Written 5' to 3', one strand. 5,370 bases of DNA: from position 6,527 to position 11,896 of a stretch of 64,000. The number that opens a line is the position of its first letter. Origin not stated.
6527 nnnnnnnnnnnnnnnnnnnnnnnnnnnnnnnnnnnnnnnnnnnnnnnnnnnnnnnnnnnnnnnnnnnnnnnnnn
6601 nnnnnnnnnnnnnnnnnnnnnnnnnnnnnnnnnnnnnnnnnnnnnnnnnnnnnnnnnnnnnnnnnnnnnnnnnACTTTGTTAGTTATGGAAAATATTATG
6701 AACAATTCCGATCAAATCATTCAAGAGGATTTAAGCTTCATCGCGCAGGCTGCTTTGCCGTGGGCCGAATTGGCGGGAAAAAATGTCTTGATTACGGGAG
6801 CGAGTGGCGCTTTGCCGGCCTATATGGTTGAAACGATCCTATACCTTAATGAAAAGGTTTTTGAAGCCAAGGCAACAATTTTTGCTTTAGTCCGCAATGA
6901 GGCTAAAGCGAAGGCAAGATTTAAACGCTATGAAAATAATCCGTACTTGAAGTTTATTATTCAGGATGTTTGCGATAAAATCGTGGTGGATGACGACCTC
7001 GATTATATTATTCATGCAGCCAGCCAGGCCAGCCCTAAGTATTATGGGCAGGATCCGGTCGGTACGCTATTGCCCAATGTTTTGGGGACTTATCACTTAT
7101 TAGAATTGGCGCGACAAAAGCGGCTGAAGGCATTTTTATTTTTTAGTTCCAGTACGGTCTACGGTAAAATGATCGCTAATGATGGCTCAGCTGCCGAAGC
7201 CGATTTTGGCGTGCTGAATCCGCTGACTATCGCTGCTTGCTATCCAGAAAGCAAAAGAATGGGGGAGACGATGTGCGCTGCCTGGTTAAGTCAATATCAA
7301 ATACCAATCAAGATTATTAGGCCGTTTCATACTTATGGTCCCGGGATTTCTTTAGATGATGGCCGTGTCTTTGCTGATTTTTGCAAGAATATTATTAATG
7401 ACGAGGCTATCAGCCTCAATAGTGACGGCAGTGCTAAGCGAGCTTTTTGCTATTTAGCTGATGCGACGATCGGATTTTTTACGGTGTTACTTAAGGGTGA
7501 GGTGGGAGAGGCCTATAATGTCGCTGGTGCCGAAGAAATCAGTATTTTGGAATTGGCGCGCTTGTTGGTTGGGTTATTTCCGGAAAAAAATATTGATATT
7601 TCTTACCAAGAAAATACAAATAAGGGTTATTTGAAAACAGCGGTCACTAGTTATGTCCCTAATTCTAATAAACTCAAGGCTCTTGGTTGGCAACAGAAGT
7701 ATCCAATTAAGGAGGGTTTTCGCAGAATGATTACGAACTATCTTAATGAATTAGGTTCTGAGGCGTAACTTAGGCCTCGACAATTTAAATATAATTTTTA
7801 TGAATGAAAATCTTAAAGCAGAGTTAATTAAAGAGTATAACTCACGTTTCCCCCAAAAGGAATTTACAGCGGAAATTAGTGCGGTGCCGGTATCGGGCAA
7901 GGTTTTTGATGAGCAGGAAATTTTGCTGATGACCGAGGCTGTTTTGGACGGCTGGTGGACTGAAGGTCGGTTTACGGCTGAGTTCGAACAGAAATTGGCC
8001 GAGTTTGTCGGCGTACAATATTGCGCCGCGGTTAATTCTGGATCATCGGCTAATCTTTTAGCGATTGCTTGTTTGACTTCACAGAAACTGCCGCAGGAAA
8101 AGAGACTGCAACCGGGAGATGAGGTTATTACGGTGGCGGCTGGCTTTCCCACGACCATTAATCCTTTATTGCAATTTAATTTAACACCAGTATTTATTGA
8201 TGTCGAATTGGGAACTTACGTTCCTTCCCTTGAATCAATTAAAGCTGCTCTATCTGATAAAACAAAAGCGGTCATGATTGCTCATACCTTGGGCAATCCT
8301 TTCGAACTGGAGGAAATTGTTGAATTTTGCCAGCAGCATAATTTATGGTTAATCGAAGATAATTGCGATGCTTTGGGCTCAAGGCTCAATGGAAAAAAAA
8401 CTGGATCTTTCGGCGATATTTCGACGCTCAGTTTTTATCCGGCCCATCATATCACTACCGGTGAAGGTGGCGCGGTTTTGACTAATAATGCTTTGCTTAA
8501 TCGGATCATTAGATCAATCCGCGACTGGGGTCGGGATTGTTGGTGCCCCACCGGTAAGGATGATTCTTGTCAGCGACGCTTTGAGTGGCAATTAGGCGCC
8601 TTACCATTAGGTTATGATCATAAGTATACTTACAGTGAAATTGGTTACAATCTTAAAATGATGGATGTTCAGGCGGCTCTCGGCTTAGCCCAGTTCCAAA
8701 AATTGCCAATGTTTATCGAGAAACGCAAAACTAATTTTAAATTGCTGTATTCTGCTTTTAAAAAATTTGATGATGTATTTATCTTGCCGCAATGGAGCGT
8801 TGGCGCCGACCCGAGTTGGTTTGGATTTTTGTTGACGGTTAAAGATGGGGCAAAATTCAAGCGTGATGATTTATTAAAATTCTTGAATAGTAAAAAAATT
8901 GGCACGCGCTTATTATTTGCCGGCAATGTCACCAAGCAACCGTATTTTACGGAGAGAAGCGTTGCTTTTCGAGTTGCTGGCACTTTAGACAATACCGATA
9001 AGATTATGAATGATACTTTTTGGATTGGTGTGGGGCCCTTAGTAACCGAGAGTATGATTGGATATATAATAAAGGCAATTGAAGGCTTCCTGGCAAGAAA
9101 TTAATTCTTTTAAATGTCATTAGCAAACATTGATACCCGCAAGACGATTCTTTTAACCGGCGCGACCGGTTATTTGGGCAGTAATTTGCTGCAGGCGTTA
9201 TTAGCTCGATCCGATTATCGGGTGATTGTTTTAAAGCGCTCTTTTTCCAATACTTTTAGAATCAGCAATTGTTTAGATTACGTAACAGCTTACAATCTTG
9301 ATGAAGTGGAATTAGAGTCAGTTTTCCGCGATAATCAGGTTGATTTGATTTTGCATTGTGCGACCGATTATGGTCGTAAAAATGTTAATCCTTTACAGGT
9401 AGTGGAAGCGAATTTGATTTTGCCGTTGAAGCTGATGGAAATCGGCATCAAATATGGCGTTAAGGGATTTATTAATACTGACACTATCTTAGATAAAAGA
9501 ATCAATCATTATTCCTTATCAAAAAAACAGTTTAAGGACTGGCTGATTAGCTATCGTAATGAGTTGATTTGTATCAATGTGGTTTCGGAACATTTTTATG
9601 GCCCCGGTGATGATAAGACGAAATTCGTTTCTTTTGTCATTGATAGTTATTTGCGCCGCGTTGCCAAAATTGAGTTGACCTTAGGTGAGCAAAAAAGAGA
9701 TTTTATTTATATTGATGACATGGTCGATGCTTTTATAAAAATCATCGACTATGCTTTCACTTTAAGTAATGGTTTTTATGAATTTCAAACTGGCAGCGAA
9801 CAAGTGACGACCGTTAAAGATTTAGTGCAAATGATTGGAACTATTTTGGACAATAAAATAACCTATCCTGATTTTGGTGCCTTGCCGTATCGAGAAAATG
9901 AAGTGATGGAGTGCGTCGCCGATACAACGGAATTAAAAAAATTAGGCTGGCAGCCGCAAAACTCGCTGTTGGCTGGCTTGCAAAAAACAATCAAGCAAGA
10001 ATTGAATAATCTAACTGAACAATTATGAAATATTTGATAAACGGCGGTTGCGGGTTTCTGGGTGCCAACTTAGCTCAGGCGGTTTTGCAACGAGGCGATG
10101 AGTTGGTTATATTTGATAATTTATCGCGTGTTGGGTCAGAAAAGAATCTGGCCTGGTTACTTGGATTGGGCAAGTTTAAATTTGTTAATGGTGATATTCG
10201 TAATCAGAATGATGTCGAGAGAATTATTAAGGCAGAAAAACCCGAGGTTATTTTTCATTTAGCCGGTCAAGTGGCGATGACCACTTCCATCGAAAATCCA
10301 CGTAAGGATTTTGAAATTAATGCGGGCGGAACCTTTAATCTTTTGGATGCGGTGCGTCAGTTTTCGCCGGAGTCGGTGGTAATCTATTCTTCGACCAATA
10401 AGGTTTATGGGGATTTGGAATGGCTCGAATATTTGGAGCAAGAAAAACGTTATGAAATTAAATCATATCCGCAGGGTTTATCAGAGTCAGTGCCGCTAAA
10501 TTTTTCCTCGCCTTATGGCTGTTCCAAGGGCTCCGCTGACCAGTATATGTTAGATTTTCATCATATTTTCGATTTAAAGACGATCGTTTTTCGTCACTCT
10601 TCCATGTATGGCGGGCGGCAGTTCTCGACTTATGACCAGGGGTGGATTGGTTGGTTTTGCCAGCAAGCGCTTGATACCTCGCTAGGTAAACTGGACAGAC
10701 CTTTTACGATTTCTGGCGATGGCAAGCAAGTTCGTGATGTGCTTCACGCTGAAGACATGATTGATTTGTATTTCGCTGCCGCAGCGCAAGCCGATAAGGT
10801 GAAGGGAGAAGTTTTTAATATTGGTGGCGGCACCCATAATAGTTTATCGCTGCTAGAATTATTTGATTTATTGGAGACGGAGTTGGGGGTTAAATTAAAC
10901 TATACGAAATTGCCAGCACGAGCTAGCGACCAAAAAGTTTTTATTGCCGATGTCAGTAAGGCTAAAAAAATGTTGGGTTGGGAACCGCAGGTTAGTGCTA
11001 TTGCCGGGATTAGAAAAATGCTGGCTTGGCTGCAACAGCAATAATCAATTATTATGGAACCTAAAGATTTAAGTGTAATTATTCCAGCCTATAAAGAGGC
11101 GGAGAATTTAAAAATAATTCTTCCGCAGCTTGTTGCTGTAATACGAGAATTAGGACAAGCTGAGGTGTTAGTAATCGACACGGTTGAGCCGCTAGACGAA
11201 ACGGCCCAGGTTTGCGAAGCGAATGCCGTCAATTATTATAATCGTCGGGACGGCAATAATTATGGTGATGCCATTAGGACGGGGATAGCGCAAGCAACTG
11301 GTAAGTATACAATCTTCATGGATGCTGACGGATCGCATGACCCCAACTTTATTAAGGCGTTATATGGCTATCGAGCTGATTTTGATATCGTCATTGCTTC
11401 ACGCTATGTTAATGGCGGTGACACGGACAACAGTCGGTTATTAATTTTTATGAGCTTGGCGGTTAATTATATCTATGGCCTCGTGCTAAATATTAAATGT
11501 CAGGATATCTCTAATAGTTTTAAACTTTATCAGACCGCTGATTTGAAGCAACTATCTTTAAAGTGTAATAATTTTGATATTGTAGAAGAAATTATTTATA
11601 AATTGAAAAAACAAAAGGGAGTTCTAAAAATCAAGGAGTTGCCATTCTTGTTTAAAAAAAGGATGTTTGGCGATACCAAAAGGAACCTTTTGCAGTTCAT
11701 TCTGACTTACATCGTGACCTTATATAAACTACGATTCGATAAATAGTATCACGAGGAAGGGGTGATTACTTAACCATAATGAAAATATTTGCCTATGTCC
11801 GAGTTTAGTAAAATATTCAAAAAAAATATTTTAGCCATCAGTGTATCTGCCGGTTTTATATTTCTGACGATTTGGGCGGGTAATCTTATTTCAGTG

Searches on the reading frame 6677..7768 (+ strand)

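Call 9: search_protein_families(library=pfam, proteins=[window:6677-7768:+], max_evalue=0.001)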
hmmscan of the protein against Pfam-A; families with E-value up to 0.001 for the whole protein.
window:6677-7768:+ (363 aa): 5 families
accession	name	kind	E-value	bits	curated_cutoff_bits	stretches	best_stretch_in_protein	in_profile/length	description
PF01370.27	Epimerase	-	1.3e-37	129.9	20.9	1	37-283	1-240/240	NAD dependent epimerase/dehydratase family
PF16363.11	GDP_Man_Dehyd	-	3.1e-27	96.4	27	1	38-351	1-332/332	GDP-mannose 4,6 dehydratase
PF07993.18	NAD_binding_4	-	2.2e-14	53.7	20.1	1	106-216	87-204/258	Male sterility protein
PF01073.25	3Beta_HSD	-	1.7e-08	34.3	22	1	38-223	1-185/280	3-beta hydroxysteroid dehydrogenase/isomerase family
PF02719.21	Polysacc_synt_2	-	8.9e-08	32.1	20.2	1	37-158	1-128/293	Polysaccharide biosynthesis protein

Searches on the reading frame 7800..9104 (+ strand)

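Call 9: search_protein_families(library=pfam, proteins=[window:7800-9104:+], max_evalue=0.001)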
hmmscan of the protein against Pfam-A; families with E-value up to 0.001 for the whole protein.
window:7800-9104:+ (434 aa): 3 families
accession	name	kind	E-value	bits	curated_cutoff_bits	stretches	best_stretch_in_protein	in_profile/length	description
PF01041.23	DegT_DnrJ_EryC1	-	1.4e-91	307.9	19.8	1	38-427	5-359/360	DegT/DnrJ/EryC1/StrS aminotransferase family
PF01053.26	Cys_Met_Meta_PP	-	5.3e-06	25.7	27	1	60-191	55-177/381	Cys/Met metabolism PLP-dependent enzyme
PF00266.25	Aminotran_5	-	2.1e-05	24.1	21.5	1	61-194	47-182/371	Aminotransferase class-V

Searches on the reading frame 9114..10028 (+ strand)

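Call 4: search_protein_families(library=pfam, proteins=[window:9114-10028:+], max_evalue=0.01)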
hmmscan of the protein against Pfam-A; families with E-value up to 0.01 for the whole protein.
window:9114-10028:+ (304 aa): 8 families
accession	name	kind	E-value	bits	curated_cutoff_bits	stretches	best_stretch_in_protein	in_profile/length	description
PF01370.27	Epimerase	-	1.5e-29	103.6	20.9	1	12-213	1-227/240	NAD dependent epimerase/dehydratase family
PF16363.11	GDP_Man_Dehyd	-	5.8e-15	56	27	2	131-291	151-331/332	GDP-mannose 4,6 dehydratase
PF02719.21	Polysacc_synt_2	-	2.2e-07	30.8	20.2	1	12-138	1-143/293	Polysaccharide biosynthesis protein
PF01073.25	3Beta_HSD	-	7.9e-06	25.5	22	1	14-124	2-116/280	3-beta hydroxysteroid dehydrogenase/isomerase family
PF07993.18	NAD_binding_4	-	3.3e-05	23.6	20.1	1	14-65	1-54/258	Male sterility protein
PF04321.23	RmlD_sub_bind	-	5.9e-05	22.7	27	1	11-84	2-60/287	RmlD substrate binding domain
PF05368.20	NmrA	-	0.00095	19.3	27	1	9-50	2-37/298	NmrA-like family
PF13460.12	NAD_binding_10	-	0.0097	16.2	27.2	0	16-83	1-68/184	NAD(P)H-binding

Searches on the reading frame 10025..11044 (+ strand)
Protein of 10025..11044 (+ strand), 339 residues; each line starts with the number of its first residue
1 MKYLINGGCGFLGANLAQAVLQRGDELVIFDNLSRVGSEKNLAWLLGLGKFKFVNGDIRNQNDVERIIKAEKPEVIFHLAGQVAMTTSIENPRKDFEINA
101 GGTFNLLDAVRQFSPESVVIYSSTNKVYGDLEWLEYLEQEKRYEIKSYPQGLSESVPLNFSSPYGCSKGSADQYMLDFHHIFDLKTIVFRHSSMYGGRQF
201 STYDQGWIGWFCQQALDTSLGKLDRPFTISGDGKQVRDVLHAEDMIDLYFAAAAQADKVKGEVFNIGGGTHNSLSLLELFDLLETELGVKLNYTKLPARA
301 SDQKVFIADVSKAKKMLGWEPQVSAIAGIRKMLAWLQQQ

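Call 4: search_protein_families(library=pfam, proteins=[window:10025-11044:+], max_evalue=0.01)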
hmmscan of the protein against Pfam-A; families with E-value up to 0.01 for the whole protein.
window:10025-11044:+ (339 aa): 7 families
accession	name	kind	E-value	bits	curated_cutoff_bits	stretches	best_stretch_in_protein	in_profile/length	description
PF16363.11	GDP_Man_Dehyd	-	5.6e-48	164.5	27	1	4-332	1-332/332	GDP-mannose 4,6 dehydratase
PF01370.27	Epimerase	-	8.4e-46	156.8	20.9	1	4-267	2-240/240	NAD dependent epimerase/dehydratase family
PF01073.25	3Beta_HSD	-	2.5e-14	53.4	22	1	4-198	1-185/280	3-beta hydroxysteroid dehydrogenase/isomerase family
PF04321.23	RmlD_sub_bind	-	9.7e-10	38.4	27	1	1-196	1-153/287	RmlD substrate binding domain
PF07993.18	NAD_binding_4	-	1.8e-09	37.6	20.1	1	7-202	3-210/258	Male sterility protein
PF02719.21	Polysacc_synt_2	-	4e-08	33.2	20.2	1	4-126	2-130/293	Polysaccharide biosynthesis protein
PF08659.16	KR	-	3.3e-07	30.8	22.6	1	3-136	3-149/180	KR domain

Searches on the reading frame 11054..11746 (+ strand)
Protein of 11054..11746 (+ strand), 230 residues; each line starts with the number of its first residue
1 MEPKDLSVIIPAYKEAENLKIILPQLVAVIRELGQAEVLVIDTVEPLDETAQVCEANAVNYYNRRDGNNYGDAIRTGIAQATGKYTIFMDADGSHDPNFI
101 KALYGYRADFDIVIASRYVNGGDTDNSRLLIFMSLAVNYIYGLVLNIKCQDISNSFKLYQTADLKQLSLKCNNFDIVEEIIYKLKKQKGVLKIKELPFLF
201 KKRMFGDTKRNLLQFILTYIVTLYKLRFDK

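Call 4: search_protein_families(library=pfam, proteins=[window:11054-11746:+], max_evalue=0.01)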
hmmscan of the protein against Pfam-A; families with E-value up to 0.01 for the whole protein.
window:11054-11746:+ (230 aa): 2 families
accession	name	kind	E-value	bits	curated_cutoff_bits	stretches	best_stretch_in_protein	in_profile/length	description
PF00535.33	Glycos_transf_2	-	2.4e-21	76.8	23.3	1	7-166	1-166/168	Glycosyl transferase family 2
PF13641.12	Glyco_tranf_2_3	-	2.5e-05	24.8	27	1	4-113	2-119/230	Glycosyltransferase like family 2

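Call 55: search_protein_families(library=ncbifam, proteins=[window:11054-11746:+], max_evalue=0.001)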
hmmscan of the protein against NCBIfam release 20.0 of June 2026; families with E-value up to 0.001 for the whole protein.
window:11054-11746:+ (230 aa): 12 families
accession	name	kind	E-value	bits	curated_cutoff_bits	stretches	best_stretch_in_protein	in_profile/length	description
TIGR04182.1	glyco_TIGR04182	equivalog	2.9e-17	63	325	1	5-226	1-217/293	S-layer glycoprotein N-glycosyltransferase AglJ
TIGR04283.1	glyco_like_mftF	equivalog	4.3e-10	39.5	182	1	6-103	1-93/221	TIGR04283 family arsenosugar biosynthesis glycosyltransferase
NF047588.1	GlcsyltransPgfSStrep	equivalog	9.1e-09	34.9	500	1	6-167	3-167/308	glycosyltransferase PgfS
NF007986.1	PRK10714.1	equivalog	5.2e-08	32.3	529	1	4-216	6-216/316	undecaprenyl-phosphate 4-deoxy-4-formamido-L-arabinose transferase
NF041875.1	EPS_EpsD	equivalog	5.1e-07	29.4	370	1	6-101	1-98/325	exopolysaccharide biosynthesis glycosyltransferase EpsD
NF058614.1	PPMAGASynPpgS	equivalog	7.9e-07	28.7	370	1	5-188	1-186/226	polyprenyl-phospho-N-acetylgalactosaminyl synthase PpgS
NF007482.0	PRK10073.1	equivalog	2.1e-06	27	423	1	4-104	6-107/334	glycosyltransferase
NF038302.1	EPS_HpsE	equivalog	1.2e-05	24.5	300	1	5-108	2-112/307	hormogonium polysaccharide biosynthesis glycosyltransferase HpsE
NF041391.1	DPhHxTase_Halo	equivalog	1.2e-05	24.4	375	1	12-209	3-191/213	dolichyl-phosphate hexose transferase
NF010496.0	PRK13915.1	equivalog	3.2e-05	23.2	262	1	5-105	32-140/307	glucosyl-3-phosphoglycerate synthase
NF038299.1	EPS_HpsN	equivalog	0.00019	20.5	425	1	6-103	3-102/317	hormogonium polysaccharide biosynthesis glycosyltransferase HpsN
TIGR03965.1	mycofact_glyco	equivalog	0.00064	18.7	280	1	3-129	73-201/467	mycofactocin biosynthesis glycosyltransferase MftF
